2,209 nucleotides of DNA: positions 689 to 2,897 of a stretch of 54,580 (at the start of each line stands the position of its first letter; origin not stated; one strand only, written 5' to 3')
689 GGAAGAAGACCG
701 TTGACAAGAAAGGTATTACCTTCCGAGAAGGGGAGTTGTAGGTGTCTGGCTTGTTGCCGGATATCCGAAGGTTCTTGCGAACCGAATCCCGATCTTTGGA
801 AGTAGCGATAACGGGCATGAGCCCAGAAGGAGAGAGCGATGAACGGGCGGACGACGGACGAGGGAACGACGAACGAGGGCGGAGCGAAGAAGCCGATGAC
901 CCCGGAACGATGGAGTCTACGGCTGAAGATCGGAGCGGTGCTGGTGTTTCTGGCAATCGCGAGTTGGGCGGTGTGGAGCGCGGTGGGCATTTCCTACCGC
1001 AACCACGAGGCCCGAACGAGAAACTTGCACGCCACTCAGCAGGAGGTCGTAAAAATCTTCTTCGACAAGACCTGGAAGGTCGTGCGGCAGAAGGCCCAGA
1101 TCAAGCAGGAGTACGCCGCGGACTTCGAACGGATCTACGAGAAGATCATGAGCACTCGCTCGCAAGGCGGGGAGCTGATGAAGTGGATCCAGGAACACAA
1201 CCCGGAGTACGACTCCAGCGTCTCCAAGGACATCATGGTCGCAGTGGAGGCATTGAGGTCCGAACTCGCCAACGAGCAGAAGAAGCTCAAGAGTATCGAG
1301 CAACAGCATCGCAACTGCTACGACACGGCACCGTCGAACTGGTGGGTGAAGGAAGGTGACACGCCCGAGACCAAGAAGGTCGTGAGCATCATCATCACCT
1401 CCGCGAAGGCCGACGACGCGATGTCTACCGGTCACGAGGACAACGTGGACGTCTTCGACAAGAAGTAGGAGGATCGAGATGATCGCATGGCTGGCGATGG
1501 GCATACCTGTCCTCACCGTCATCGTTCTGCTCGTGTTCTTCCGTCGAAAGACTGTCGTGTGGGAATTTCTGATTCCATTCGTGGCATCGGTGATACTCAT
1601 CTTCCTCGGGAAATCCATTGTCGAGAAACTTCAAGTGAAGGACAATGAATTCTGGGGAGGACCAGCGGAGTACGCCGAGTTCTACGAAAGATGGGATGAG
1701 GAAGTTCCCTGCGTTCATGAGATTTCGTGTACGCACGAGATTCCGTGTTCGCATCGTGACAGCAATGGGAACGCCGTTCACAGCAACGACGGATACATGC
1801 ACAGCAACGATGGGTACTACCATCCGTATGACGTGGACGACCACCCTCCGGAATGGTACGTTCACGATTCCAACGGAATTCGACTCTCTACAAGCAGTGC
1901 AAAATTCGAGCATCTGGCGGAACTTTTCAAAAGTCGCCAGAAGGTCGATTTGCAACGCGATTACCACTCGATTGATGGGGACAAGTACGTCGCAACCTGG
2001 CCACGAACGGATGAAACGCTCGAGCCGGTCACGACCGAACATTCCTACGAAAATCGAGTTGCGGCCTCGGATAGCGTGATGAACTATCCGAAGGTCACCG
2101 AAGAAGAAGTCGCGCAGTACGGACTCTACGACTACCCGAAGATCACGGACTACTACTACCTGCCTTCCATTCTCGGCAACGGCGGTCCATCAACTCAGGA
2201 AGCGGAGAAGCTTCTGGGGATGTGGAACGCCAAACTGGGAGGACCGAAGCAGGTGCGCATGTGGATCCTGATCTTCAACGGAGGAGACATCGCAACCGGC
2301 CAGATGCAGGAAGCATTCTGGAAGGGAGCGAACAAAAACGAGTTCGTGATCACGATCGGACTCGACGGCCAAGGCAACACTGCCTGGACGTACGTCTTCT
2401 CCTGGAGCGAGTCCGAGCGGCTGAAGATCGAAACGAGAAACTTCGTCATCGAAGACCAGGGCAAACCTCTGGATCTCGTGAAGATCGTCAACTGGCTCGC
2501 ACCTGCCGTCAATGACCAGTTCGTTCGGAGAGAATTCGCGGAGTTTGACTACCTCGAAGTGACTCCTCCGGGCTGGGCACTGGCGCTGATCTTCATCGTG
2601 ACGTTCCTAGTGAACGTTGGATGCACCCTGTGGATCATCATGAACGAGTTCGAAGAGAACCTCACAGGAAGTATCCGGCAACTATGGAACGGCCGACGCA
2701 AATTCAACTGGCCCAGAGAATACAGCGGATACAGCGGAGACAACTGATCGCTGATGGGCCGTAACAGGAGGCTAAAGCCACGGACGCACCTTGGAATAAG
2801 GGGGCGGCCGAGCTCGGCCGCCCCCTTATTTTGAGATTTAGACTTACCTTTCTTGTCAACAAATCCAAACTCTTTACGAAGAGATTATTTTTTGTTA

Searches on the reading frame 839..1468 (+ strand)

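Call 11: search_protein_families(library=pfam, proteins=[window:839-1468:+], max_evalue=1)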
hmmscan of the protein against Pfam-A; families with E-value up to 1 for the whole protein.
window:839-1468:+ (209 aa): 5 families
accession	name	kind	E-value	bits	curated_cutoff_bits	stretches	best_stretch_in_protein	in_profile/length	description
PF04612.17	T2SSM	-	0.0028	18.3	27.8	1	29-70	19-60/160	Type II secretion system (T2SS), protein M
PF23424.1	DUF7112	-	0.0053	17.6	27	1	63-134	36-107/140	Family of unknown function (DUF7112)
PF17197.9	DUF5134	-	0.17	12.3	29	1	23-64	29-63/152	Domain of unknown function (DUF5134)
PF00435.27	Spectrin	-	0.43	11.5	29.9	1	112-161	12-68/105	Spectrin repeat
PF08565.17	CDC37_M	-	0.45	11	25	1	66-105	66-102/113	Cdc37 Hsp90 binding domain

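Call 12: search_protein_families(library=phrogs, proteins=[window:839-1468:+], max_evalue=1)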
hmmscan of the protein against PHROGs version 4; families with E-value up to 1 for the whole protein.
window:839-1468:+ (209 aa): 4 families
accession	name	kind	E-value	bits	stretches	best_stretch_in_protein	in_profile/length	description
phrog_1383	-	head and packaging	8.6e-24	85.1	1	33-206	10-186/187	virion structural protein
phrog_1766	-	tail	0.035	15.4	1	99-156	37-97/127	tail fiber protein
phrog_492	-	unknown function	0.036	15.2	1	103-182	48-128/195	-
phrog_9345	-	unknown function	0.18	13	1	160-203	58-103/106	-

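Call 90: search_protein_families(library=padloc, proteins=[window:839-1468:+], max_evalue=0.1)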
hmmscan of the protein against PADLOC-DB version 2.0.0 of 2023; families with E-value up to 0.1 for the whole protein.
window:839-1468:+ (209 aa): 0 families

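Call 91: search_protein_families(library=ncbifam, proteins=[window:839-1468:+], max_evalue=0.1)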
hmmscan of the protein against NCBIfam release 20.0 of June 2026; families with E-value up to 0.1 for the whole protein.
window:839-1468:+ (209 aa): 1 family
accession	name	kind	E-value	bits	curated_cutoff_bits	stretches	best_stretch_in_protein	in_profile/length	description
TIGR02453.1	TIGR02453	subfamily_domain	0.019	14.7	105.4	1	115-160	19-63/218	TIGR02453 family protein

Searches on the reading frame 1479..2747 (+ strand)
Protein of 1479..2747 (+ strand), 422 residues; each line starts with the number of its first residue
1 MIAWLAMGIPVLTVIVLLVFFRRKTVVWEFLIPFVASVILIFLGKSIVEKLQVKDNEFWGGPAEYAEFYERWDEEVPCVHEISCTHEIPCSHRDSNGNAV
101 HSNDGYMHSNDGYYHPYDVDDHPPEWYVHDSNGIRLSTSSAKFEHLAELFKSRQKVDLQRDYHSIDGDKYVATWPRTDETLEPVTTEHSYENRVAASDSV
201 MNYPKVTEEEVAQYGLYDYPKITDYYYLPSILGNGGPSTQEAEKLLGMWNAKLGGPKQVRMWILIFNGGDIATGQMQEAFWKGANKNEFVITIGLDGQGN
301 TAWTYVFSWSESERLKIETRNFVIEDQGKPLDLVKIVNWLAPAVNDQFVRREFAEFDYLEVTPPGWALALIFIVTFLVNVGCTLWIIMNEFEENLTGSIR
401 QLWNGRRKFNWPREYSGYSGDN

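Call 11: search_protein_families(library=pfam, proteins=[window:1479-2747:+], max_evalue=1)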
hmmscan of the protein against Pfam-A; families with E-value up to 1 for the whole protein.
window:1479-2747:+ (422 aa): 0 families

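Call 12: search_protein_families(library=phrogs, proteins=[window:1479-2747:+], max_evalue=1)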
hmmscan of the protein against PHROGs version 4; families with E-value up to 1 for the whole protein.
window:1479-2747:+ (422 aa): 5 families
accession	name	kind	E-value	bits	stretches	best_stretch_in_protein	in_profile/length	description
phrog_2087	-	unknown function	1.2e-49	170.1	1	1-392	1-358/360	-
phrog_23737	-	unknown function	4.7e-05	23.8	1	216-383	27-193/212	-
phrog_20650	-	unknown function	0.072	13.9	1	24-41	25-42/52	-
phrog_5828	-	unknown function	0.23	13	1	353-382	23-54/56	-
phrog_29499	-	unknown function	0.59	11.1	1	364-401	16-53/135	-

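Call 14: search_dna_similar(query=window:1479-2747:+, collection=phages, mode=protein, max_rows=25)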
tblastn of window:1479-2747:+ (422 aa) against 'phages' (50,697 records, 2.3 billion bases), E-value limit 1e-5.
Records with a match: 300; places in all: 300; records where one place covers at least 80% of the query: 247.
Best place of each record, by identity: <60% 300.
By first word of the organism name: Salmonella 143; Escherichia 39; Erwinia 26; Aeromonas 17; Prevotella 15; Vibrio 12; Sinorhizobium 8; Serratia 6; Tenacibaculum 5; Acinetobacter 5; and 13 more.
By host as written in the record: - 26; Salmonella enterica 26; Salmonella enterica subsp. enterica serovar Enteritidis PT1 19; Erwinia amylovora 18; Salmonella enterica subsp. enterica serovar Typhimurium 16; Prevotella sp. 15; Escherichia coli O157:H7 12; Salmonella sp. 9; and 87 more.
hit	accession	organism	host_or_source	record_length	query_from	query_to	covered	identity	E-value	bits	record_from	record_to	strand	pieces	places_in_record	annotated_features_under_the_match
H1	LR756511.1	uncultured phage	metagenomic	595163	1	393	93%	42.1%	3e-94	315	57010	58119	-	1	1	record has no annotation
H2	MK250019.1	Prevotella phage Lak-A2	Prevotella sp.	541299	5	391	92%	32.0%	6e-49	184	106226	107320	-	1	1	record has no annotation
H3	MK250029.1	Prevotella phage Lak-C1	Prevotella sp.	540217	5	391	92%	32.0%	6e-49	184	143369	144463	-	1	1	record has no annotation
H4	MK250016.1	Prevotella phage Lak-A1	Prevotella sp.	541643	5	391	92%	32.0%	3e-48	182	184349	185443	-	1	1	record has no annotation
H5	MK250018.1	Prevotella phage Lak-A1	Prevotella sp.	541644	5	391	92%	32.0%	3e-48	182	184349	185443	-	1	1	record has no annotation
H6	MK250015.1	Prevotella phage Lak-A1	Prevotella sp.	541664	5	391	92%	32.0%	3e-48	182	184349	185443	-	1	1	record has no annotation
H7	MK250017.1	Prevotella phage Lak-A1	Prevotella sp.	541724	5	391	92%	32.0%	3e-48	182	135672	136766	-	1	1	record has no annotation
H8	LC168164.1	Tenacibaculum phage pT24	Tenacibaculum sp.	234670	2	407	96%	30.5%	3e-52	194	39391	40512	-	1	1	hypothetical protein (x2)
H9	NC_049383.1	Tenacibaculum phage pT24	Tenacibaculum sp.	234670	2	407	96%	30.5%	3e-52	194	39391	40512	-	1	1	hypothetical protein (x2)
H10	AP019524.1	Tenacibaculum phage PTm1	Tenacibaculum maritimum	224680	1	394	93%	28.9%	5e-49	184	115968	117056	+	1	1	hypothetical protein (x3)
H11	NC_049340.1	Tenacibaculum phage PTm1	Tenacibaculum maritimum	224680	1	394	93%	28.9%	5e-49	184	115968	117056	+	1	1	hypothetical protein (x2) | virion structural protein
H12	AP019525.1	Tenacibaculum phage PTm5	Tenacibaculum maritimum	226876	1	394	93%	28.9%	5e-49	184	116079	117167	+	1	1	hypothetical protein (x3)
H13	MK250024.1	Prevotella phage Lak-B5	Prevotella sp.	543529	21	394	89%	30.0%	7e-48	181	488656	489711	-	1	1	record has no annotation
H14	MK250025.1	Prevotella phage Lak-B6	Prevotella sp.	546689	21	394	89%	30.0%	7e-48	181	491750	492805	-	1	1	record has no annotation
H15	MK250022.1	Prevotella phage Lak-B3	Prevotella sp.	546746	21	394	89%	30.0%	7e-48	181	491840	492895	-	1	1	record has no annotation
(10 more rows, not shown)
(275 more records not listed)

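Call 20: get_annotated_region(hit=H1, flank=6000)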
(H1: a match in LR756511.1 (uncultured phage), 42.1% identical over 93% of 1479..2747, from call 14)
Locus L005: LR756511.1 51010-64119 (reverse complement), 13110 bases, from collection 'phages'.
description: uncultured phage genome assembly, chromosome: 1.
organism: uncultured phage (NCBI taxid 278008)
taxonomy: Viruses; environmental samples
host: -; source: metagenomic; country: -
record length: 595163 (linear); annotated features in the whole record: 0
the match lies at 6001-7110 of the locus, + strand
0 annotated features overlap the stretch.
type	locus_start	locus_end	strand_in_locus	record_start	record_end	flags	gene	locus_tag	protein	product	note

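Call 21: get_annotated_region(hit=H11, flank=5000)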
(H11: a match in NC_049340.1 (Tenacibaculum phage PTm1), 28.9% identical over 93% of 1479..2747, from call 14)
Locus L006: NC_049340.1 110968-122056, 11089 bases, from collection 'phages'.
description: Tenacibaculum phage PTm1 DNA, complete genome.
organism: Tenacibaculum phage PTm1 (NCBI taxid 2547425)
taxonomy: Viruses; Duplodnaviria; Heunggongvirae; Uroviricota; Caudoviricetes; Shirahamavirus; Shirahamavirus PTm1
host: Tenacibaculum maritimum; source: seawater; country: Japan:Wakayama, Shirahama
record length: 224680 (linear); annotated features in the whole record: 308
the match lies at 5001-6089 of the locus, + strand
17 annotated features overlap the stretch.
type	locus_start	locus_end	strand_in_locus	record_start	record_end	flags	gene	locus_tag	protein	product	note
CDS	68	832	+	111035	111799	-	-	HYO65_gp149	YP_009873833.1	hypothetical protein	PTm1_ORF-149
CDS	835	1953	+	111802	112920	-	-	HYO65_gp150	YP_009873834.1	nucleotidyltransferase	PTm1_ORF-150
CDS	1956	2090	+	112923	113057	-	-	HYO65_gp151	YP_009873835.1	hypothetical protein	PTm1_ORF-151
CDS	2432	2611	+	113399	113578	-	-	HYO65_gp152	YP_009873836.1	hypothetical protein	PTm1_ORF-152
CDS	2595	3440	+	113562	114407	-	-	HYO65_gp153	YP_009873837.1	hypothetical protein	PTm1_ORF-153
CDS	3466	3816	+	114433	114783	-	-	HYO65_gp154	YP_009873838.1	hypothetical protein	PTm1_ORF-154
CDS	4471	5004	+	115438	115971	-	-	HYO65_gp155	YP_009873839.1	virion structural protein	PTm1_ORF-155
CDS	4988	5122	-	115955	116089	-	-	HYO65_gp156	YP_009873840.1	hypothetical protein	PTm1_ORF-156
CDS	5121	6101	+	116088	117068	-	-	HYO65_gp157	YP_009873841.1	hypothetical protein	PTm1_ORF-157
CDS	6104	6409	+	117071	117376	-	-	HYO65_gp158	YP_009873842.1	hypothetical protein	PTm1_ORF-158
CDS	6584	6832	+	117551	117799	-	-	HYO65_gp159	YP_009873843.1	hypothetical protein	PTm1_ORF-159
CDS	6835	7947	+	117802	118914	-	-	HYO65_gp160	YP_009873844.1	NAD-dependent DNA ligase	PTm1_ORF-160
CDS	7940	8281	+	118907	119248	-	-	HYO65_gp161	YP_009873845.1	hypothetical protein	PTm1_ORF-161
CDS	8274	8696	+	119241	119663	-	-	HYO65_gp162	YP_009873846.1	hypothetical protein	PTm1_ORF-162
CDS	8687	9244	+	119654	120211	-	-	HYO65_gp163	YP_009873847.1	hypothetical protein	PTm1_ORF-163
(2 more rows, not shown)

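Call 47: find_homologous_proteins(query=window:1479-2747:+, max_evalue=1e-20)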
Query window:1479-2747:+ (422 aa): 287 proteins with E <= 1e-20 among 2827 candidates; the best 120 are listed.
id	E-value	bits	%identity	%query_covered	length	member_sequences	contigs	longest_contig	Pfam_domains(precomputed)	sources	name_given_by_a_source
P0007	1.4e-296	1002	100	100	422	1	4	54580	-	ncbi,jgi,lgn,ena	jgi:hypothetical protein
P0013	1.8e-193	662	67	98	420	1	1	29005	-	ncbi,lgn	-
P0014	9.7e-126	439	51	93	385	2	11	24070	-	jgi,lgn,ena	-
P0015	1.7e-125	438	51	97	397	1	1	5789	-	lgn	-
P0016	6.4e-124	433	50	93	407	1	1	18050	-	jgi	-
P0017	2.7e-122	427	50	93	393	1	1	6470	-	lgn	-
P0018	5.6e-122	426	52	93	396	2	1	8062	-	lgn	-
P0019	4.0e-121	423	50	93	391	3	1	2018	-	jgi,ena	-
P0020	4.5e-121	423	50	93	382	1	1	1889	-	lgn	-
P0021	1.0e-119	419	49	95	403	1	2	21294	-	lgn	-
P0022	1.1e-119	419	49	93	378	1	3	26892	-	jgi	jgi:hypothetical protein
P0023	4.0e-119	417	49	92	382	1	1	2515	-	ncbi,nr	ncbi:MAG: hypothetical protein Q8N98_01895 [bacterium]|nr:hypothetical protein [bacterium]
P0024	4.0e-118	413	49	93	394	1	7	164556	-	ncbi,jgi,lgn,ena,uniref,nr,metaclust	ncbi:hypothetical protein COV05_01930 [Candidatus Uhrbacteria bacterium CG10_big_fil_rev_8_21_14_0_1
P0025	7.5e-118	413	48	97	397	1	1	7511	-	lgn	-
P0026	6.9e-116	406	47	93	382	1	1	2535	-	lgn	-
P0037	1.8e-112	395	49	92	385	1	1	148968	-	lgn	-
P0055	1.1e-106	376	47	95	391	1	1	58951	-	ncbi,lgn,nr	ncbi:MAG: hypothetical protein HQ488_00410 [Parcubacteria group bacterium]|nr:hypothetical protein [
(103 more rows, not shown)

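Call 48: find_encoding_contigs(protein=P0013, flank=10000, max_places=3)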
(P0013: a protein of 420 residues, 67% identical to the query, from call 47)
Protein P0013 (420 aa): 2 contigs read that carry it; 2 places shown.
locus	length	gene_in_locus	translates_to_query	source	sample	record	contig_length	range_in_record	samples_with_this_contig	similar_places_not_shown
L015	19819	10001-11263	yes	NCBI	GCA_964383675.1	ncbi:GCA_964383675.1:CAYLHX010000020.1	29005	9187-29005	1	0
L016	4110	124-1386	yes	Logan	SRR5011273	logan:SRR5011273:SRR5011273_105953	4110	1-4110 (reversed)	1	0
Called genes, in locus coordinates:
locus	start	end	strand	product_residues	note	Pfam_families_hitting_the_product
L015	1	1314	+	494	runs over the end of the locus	PF01943:Polysacc_synt, PF13440:Polysacc_synt_3, PF03023:MurJ, PF01554:MatE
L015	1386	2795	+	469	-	PF00395:SLH (faint)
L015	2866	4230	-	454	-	PF21799:MurD-like_N, PF08245:Mur_ligase_M, PF02875:Mur_ligase_C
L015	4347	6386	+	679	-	PF00753:Lactamase_B, PF23023:Anti-Pycsar_Apyc1 (faint), PF12706:Lactamase_B_2, PF22505:RNase_J_b_CASP, PF07521:RMMBL, PF17770:RNase_J_C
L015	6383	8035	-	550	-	-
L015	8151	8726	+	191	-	PF01864:CarS-like, PF01148:CTP_transf_1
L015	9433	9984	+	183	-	-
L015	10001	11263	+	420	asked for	-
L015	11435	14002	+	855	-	PF02861:Clp_N, PF05621:TniB, PF23569:NBD_SMAX1, PF00004:AAA, PF17871:AAA_lid_9, PF07724:AAA_2, PF07728:AAA_5, PF10431:ClpB_D2-small, +9 more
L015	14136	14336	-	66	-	-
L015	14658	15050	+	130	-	PF00472:RF-1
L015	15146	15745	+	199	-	-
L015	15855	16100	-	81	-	-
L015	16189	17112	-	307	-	PF18915:DUF5667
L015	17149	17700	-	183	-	PF04542:Sigma70_r2, PF08281:Sigma70_r4_2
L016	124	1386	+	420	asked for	-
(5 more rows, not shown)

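Call 49: find_encoding_contigs(protein=P0024, flank=8000, max_places=2)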
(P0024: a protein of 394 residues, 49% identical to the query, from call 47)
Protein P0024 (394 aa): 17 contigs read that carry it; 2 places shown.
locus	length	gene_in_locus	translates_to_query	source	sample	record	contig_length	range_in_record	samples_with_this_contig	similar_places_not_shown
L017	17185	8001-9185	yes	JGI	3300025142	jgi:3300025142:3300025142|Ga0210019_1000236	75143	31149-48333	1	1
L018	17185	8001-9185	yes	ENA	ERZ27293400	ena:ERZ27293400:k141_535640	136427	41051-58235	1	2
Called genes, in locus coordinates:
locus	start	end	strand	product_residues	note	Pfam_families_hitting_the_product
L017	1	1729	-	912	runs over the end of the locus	PF13196:DUF4012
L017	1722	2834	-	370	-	PF13439:Glyco_transf_4, PF13579:Glyco_trans_4_4, PF20706:GT4-conflict, PF00534:Glycos_transf_1, PF13692:Glyco_trans_1_4, PF13524:Glyco_trans_1_2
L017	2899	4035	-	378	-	PF13439:Glyco_transf_4, PF20706:GT4-conflict, PF00534:Glycos_transf_1, PF13692:Glyco_trans_1_4, PF13524:Glyco_trans_1_2 (weak)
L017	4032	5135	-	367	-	PF13439:Glyco_transf_4, PF00534:Glycos_transf_1, PF13692:Glyco_trans_1_4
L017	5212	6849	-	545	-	PF13727:CoA_binding_3 (weak), PF02397:Bac_transf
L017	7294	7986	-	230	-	-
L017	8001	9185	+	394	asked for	-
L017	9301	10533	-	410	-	-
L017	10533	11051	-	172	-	-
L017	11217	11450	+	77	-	-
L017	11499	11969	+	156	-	-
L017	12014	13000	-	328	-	PF00579:tRNA-synt_1b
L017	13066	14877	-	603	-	PF00753:Lactamase_B, PF12706:Lactamase_B_2, PF22505:RNase_J_b_CASP, PF17770:RNase_J_C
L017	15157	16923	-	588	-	PF00496:SBP_bac_5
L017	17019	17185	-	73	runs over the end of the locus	PF03840:SecG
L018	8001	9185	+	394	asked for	-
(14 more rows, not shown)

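Call 59: find_encoding_contigs(protein=P0014, flank=8000, max_places=2)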
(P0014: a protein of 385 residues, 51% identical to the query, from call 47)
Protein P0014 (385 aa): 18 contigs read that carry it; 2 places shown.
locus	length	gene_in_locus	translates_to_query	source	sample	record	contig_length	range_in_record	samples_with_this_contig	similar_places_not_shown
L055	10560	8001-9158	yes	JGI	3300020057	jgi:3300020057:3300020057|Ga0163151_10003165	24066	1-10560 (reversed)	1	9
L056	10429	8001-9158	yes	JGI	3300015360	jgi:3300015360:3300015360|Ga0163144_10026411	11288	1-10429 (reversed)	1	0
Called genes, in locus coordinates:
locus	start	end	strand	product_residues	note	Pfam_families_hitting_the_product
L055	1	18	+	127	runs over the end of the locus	-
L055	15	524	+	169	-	-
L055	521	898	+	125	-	-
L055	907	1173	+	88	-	-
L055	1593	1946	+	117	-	-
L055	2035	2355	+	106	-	-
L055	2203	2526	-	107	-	-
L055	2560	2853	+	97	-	-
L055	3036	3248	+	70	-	-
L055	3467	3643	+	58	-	-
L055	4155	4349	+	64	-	-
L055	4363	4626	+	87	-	-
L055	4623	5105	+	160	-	-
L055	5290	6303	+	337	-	PF00579:tRNA-synt_1b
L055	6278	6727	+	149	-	-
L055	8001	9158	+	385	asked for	-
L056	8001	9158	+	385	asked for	-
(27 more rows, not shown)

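Call 60: find_encoding_contigs(protein=P0022, flank=8000, max_places=1)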
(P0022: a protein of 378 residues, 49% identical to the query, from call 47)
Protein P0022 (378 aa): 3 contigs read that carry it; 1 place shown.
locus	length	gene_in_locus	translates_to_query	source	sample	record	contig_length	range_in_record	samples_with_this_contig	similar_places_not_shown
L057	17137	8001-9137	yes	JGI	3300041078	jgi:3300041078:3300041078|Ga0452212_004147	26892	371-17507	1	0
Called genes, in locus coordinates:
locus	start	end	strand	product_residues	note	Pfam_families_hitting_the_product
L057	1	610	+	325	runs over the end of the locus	?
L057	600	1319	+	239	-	PF01555:N6_N4_Mtase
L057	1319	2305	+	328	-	-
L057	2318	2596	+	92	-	-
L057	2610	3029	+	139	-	PF00196:GerE, PF08281:Sigma70_r4_2 (weak)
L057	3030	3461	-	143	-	PF04970:LRAT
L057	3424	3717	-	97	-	-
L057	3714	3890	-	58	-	-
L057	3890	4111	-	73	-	-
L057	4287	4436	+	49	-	-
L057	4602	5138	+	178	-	-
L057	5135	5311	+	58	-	-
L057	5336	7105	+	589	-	PF00795:CN_hydrolase, PF02540:NAD_synthase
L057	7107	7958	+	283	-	-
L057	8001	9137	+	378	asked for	-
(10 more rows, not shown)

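Call 61: find_encoding_contigs(protein=P0037, flank=8000, max_places=1)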
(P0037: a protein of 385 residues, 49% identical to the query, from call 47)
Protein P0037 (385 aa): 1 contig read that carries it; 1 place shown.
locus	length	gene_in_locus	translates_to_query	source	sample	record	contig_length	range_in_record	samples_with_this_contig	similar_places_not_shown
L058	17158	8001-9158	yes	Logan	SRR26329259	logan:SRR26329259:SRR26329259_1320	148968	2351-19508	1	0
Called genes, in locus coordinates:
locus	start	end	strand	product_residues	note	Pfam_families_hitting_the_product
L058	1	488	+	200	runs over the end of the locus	PF00149:Metallophos (weak)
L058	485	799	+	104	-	-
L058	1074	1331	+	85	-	-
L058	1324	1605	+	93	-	-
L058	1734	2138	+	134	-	-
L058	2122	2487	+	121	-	-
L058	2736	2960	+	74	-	-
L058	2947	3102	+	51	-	PF09723:Zn_ribbon_8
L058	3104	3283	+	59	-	-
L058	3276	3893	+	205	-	-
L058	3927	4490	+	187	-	PF03350:UPF0114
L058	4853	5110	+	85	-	-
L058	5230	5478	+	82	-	-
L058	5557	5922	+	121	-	-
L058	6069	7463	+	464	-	PF17767:NAPRTase_N, PF17956:NAPRTase_C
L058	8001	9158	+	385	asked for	-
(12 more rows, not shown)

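Call 62: find_encoding_contigs(protein=P0055, flank=8000, max_places=1)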
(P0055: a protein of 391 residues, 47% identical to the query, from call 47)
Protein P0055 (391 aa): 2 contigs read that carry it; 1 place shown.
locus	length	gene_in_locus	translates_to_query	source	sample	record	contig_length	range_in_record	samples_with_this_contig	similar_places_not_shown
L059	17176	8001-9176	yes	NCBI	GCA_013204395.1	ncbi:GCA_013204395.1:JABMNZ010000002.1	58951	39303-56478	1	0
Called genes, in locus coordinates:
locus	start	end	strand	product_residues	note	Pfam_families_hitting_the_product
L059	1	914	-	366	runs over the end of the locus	PF13439:Glyco_transf_4, PF13579:Glyco_trans_4_4 (weak), PF20706:GT4-conflict, PF00534:Glycos_transf_1, PF13692:Glyco_trans_1_4, PF13524:Glyco_trans_1_2 (weak)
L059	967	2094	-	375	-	PF13439:Glyco_transf_4, PF20706:GT4-conflict, PF00534:Glycos_transf_1, PF13692:Glyco_trans_1_4, PF13524:Glyco_trans_1_2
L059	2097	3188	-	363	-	PF13439:Glyco_transf_4, PF00534:Glycos_transf_1, PF13692:Glyco_trans_1_4, PF13524:Glyco_trans_1_2 (weak)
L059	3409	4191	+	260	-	-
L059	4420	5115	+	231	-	-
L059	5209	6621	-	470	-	PF13727:CoA_binding_3 (weak), PF02397:Bac_transf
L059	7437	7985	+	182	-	-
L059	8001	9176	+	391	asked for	-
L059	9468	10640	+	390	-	-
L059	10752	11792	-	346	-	-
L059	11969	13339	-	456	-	PF20030:bpMoxR, PF07728:AAA_5 (weak)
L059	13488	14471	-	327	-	PF00579:tRNA-synt_1b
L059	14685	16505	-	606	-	PF00753:Lactamase_B, PF12706:Lactamase_B_2, PF22505:RNase_J_b_CASP, PF17770:RNase_J_C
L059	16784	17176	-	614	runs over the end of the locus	PF00496:SBP_bac_5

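Call 90: search_protein_families(library=padloc, proteins=[window:1479-2747:+], max_evalue=0.1)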
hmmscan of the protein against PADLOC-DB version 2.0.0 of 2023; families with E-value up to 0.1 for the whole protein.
window:1479-2747:+ (422 aa): 0 families

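Call 91: search_protein_families(library=ncbifam, proteins=[window:1479-2747:+], max_evalue=0.1)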
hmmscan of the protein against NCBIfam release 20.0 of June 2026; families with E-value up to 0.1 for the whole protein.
window:1479-2747:+ (422 aa): 0 families

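Call 99: find_encoding_contigs(protein=P0016, flank=6000, max_places=1)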
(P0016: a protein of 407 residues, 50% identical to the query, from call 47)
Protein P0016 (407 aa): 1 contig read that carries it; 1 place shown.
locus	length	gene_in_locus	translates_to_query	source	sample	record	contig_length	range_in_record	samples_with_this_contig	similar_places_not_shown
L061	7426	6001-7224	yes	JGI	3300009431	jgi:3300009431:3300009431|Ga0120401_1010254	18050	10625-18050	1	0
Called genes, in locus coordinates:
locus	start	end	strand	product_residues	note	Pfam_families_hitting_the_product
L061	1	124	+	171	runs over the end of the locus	-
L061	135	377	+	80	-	-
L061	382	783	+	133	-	-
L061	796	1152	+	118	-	-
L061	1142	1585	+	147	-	-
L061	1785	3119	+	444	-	PF13565:HTH_32 (faint), PF12844:HTH_19 (faint), PF13443:HTH_26 (weak)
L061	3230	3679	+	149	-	-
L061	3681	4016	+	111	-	-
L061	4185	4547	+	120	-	-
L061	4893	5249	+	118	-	-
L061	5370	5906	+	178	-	-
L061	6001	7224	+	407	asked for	-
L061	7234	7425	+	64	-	?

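Call 100: find_encoding_contigs(protein=P0021, flank=6000, max_places=1)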
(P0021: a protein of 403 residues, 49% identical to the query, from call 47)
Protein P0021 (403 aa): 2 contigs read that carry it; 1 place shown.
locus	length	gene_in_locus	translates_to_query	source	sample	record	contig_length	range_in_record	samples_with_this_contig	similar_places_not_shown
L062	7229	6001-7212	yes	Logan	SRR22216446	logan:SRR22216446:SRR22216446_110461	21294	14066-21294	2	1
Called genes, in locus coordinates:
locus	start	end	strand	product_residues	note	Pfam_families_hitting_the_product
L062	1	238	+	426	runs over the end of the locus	PF11104:PilM_2 (weak), PF14450:FtsA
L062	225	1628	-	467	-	-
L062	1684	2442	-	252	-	PF04203:Sortase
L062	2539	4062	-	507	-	PF00133:tRNA-synt_1, PF01406:tRNA-synt_1e (weak), PF09334:tRNA-synt_1g, PF00133:tRNA-synt_1, PF01406:tRNA-synt_1e (weak), PF19303:Anticodon_3, PF08264:Anticodon_1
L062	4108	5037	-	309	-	PF02574:S-methyl_trans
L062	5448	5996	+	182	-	-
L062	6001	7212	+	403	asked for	-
